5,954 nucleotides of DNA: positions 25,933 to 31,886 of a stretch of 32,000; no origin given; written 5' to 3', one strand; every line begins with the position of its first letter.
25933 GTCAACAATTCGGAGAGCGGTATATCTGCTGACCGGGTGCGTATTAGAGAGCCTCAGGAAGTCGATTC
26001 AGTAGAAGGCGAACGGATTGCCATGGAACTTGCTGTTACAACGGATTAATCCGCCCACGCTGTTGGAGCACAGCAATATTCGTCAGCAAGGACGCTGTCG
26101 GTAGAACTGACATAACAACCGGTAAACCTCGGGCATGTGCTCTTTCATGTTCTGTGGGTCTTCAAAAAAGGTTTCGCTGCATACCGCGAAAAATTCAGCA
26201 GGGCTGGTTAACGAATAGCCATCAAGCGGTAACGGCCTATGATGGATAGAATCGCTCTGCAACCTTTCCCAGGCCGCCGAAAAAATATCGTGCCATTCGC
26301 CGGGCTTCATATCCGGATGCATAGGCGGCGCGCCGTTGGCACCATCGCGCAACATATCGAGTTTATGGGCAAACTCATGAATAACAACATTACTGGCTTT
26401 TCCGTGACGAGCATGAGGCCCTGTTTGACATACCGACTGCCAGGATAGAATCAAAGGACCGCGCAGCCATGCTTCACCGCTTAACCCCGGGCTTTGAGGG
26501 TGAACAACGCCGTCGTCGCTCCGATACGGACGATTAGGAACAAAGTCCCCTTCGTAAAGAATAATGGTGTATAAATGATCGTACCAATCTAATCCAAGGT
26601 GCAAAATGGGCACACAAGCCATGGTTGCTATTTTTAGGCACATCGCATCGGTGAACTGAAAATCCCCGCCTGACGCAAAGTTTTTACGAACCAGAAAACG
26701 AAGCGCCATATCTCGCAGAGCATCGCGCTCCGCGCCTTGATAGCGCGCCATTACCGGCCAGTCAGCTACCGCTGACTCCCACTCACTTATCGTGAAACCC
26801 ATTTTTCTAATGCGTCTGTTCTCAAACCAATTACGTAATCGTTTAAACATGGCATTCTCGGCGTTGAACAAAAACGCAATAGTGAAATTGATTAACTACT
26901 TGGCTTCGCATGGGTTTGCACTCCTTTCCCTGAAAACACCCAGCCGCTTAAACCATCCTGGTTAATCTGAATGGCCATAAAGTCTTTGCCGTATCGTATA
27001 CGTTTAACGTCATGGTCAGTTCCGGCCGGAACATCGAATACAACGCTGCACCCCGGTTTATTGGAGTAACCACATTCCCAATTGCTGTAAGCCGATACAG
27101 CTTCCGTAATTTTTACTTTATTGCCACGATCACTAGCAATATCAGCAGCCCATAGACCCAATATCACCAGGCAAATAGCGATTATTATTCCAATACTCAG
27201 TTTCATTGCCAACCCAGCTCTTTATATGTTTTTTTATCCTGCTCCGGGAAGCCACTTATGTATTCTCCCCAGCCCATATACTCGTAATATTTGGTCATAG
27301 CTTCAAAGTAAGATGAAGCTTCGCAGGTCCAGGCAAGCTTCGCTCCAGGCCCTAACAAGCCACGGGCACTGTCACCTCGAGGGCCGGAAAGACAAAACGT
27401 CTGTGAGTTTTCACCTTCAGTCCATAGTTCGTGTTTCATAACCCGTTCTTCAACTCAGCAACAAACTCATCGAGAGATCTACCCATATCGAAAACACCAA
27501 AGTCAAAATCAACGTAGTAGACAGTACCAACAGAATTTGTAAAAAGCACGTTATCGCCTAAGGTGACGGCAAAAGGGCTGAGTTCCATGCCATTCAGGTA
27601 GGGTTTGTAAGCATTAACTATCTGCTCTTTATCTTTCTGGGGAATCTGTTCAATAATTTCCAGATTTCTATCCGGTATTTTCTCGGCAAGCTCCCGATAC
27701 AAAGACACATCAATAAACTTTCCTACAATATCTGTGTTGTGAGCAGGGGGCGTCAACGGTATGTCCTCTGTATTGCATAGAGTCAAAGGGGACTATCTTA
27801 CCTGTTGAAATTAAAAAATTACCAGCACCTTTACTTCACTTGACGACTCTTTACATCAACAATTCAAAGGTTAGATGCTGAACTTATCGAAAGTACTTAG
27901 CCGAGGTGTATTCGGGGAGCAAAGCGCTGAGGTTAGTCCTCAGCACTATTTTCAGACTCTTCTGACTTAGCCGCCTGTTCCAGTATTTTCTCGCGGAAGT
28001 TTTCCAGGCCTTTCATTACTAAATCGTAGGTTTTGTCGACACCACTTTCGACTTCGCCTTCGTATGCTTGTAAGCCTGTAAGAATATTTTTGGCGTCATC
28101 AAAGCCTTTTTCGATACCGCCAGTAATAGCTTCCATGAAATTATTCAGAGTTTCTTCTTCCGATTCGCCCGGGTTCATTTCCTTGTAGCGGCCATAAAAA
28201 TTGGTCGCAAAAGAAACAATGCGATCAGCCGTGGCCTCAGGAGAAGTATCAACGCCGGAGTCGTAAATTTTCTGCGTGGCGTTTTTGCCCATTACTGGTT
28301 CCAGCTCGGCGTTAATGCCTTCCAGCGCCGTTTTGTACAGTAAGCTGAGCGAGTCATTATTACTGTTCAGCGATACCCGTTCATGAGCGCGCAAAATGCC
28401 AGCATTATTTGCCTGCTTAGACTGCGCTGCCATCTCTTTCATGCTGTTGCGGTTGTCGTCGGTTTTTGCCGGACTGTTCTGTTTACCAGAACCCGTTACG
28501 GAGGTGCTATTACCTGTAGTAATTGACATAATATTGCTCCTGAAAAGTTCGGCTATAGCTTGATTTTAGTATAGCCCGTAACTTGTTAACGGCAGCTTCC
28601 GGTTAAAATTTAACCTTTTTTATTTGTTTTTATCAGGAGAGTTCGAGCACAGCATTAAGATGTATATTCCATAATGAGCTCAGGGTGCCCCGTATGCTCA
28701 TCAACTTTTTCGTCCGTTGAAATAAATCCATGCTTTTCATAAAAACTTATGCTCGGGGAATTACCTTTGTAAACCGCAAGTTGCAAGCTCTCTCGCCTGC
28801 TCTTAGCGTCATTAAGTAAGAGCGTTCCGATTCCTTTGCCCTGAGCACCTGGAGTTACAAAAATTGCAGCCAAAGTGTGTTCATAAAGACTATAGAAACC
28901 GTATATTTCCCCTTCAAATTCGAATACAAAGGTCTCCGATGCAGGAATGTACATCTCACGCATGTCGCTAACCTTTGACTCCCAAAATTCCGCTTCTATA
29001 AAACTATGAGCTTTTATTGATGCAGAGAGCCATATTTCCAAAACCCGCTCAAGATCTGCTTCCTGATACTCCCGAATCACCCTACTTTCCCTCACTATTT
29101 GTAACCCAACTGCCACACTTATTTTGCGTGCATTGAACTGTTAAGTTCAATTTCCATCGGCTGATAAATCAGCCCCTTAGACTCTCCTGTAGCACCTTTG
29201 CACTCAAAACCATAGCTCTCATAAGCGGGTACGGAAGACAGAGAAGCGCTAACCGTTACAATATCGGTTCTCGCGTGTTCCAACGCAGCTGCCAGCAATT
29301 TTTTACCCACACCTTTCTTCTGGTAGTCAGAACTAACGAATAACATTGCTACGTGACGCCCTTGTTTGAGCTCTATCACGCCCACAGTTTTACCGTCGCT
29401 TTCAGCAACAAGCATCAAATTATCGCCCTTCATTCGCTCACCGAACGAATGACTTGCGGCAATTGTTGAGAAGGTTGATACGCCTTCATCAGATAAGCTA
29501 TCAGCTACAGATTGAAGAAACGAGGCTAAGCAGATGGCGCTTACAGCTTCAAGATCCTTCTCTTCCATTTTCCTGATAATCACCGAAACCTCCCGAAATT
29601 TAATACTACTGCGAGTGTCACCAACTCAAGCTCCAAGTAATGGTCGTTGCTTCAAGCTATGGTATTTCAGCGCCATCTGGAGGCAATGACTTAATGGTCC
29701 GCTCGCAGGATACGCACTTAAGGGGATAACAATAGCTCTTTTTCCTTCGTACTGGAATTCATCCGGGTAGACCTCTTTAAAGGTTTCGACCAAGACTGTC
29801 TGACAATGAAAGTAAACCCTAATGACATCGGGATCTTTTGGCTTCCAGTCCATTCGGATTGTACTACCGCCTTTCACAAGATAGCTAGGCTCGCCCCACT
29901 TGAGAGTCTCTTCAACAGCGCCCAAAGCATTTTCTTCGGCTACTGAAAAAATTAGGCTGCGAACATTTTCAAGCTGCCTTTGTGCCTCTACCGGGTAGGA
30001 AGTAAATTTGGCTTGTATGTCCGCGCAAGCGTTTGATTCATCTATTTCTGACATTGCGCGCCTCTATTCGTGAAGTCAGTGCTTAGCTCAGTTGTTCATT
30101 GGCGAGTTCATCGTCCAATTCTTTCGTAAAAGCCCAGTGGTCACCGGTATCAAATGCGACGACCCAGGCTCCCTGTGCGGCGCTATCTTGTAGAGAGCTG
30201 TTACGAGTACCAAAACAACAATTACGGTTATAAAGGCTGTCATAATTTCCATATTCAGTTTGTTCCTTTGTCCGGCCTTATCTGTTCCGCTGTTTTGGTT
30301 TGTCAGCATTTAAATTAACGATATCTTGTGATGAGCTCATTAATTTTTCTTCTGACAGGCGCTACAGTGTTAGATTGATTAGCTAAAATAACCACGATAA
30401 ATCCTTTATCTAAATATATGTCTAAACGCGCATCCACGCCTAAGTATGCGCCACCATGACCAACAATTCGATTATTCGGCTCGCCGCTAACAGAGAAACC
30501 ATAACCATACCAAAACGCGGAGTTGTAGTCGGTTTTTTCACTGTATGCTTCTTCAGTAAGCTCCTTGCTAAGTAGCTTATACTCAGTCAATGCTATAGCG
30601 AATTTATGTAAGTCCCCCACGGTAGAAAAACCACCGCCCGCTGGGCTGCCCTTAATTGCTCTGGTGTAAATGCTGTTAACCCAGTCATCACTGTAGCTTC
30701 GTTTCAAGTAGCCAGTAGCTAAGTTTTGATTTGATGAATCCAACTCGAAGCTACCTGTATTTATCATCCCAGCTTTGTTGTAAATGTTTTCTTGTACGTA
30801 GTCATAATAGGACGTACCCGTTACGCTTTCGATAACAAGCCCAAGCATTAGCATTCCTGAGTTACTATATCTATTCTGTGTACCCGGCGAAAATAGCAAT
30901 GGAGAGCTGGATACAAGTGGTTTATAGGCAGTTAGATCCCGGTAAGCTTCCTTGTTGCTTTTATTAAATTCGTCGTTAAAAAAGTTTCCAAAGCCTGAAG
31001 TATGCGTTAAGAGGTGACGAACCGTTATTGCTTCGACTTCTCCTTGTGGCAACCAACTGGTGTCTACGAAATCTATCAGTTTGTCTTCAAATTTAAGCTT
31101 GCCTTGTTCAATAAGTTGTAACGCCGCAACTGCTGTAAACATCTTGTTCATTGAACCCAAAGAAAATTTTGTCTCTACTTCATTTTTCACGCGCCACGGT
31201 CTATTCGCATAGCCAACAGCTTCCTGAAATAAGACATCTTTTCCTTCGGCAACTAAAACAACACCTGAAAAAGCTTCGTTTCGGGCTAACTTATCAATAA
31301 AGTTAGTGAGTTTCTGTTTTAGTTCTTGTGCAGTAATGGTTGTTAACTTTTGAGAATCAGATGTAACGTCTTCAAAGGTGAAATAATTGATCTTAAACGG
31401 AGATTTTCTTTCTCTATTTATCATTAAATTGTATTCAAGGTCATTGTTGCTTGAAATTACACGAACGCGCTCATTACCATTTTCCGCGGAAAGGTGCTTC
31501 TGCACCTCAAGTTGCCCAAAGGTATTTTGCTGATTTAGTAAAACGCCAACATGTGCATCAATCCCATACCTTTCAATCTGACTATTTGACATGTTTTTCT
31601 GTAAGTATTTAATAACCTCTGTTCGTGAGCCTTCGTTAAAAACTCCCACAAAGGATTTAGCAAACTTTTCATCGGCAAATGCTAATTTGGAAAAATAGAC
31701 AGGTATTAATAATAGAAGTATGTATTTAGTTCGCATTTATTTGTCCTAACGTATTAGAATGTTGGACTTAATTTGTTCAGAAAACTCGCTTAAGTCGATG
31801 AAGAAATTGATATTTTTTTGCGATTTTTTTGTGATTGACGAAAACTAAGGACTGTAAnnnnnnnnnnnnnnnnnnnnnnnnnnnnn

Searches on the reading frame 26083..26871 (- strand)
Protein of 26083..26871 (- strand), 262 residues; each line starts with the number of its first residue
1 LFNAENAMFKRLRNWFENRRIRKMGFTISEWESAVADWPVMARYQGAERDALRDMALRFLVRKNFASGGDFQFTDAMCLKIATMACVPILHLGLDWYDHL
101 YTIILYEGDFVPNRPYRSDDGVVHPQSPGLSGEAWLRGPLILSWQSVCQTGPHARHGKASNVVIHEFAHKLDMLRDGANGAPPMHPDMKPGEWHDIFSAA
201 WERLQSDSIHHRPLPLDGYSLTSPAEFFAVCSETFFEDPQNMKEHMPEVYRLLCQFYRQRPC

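Call 57: search_protein_families(library=pfam, proteins=[window:26083-26871:-], max_evalue=0.001)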
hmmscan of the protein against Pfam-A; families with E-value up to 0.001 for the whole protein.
window:26083-26871:- (262 aa): 1 family
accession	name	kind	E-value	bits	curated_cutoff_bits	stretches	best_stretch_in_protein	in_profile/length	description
PF06167.18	Peptidase_M90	-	2.7e-77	260.1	26.2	1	13-258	2-243/243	Glucose-regulated metallo-peptidase M90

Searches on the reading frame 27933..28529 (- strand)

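Call 57: search_protein_families(library=pfam, proteins=[window:27933-28529:-], max_evalue=0.001)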
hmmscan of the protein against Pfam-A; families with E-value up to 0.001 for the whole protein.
window:27933-28529:- (198 aa): 1 family
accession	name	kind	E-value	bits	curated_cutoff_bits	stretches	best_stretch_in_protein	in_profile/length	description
PF18433.6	DUF5610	-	6.8e-39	133.4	26.4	1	58-178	1-117/117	Domain of unknown function (DUF5610)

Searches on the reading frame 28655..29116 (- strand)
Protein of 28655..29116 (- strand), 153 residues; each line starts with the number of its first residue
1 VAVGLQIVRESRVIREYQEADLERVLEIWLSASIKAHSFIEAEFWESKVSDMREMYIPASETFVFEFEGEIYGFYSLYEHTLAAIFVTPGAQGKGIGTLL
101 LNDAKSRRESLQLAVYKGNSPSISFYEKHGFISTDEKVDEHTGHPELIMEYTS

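Call 57: search_protein_families(library=pfam, proteins=[window:28655-29116:-], max_evalue=0.001)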
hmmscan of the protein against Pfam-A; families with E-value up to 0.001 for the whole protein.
window:28655-29116:- (153 aa): 4 families
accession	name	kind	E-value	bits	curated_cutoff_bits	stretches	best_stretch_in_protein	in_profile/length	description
PF13508.13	Acetyltransf_7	-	6.7e-13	49.3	27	1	60-132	3-83/84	Acetyltransferase (GNAT) domain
PF00583.31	Acetyltransf_1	-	1.9e-11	44.7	20.7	1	44-131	15-116/116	Acetyltransferase (GNAT) family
PF13673.13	Acetyltransf_10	-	7.9e-10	39.3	23.6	1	50-143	20-118/128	Acetyltransferase (GNAT) domain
PF08445.16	FR47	-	8.3e-05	22.9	22.1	1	79-136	21-82/86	FR47-like protein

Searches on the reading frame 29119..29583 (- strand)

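Call 57: search_protein_families(library=pfam, proteins=[window:29119-29583:-], max_evalue=0.001)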
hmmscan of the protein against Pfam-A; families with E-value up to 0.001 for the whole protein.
window:29119-29583:- (154 aa): 5 families
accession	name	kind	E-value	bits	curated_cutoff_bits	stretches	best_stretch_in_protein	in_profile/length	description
PF13673.13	Acetyltransf_10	-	9.6e-34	116.6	23.6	1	27-147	2-128/128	Acetyltransferase (GNAT) domain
PF13508.13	Acetyltransf_7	-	3.2e-13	50.3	27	1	55-127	3-83/84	Acetyltransferase (GNAT) domain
PF00583.31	Acetyltransf_1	-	2.2e-12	47.7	20.7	1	36-126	14-116/116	Acetyltransferase (GNAT) family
PF13527.13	Acetyltransf_9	-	4.7e-08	33.5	25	1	3-127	2-125/127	Acetyltransferase (GNAT) domain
PF14542.12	Acetyltransf_CG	-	0.00012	22.5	30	1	63-112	7-61/80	GCN5-related N-acetyl-transferase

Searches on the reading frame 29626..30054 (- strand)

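Call 57: search_protein_families(library=pfam, proteins=[window:29626-30054:-], max_evalue=0.001)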
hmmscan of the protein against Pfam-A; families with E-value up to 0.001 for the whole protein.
window:29626-30054:- (142 aa): 1 family
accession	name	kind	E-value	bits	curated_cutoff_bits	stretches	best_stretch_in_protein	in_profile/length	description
PF08818.16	DUF1801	-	1.4e-06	29.1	27.2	1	25-111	2-67/85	Domain of unknown function (DU1801)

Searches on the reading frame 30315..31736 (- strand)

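Call 57: search_protein_families(library=pfam, proteins=[window:30315-31736:-], max_evalue=0.001)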
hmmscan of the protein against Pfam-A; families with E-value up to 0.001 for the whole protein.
window:30315-31736:- (473 aa): 1 family
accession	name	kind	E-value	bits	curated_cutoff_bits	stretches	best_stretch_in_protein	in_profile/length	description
PF00144.29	Beta-lactamase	-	4.9e-52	177.6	27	1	147-460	5-316/329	Beta-lactamase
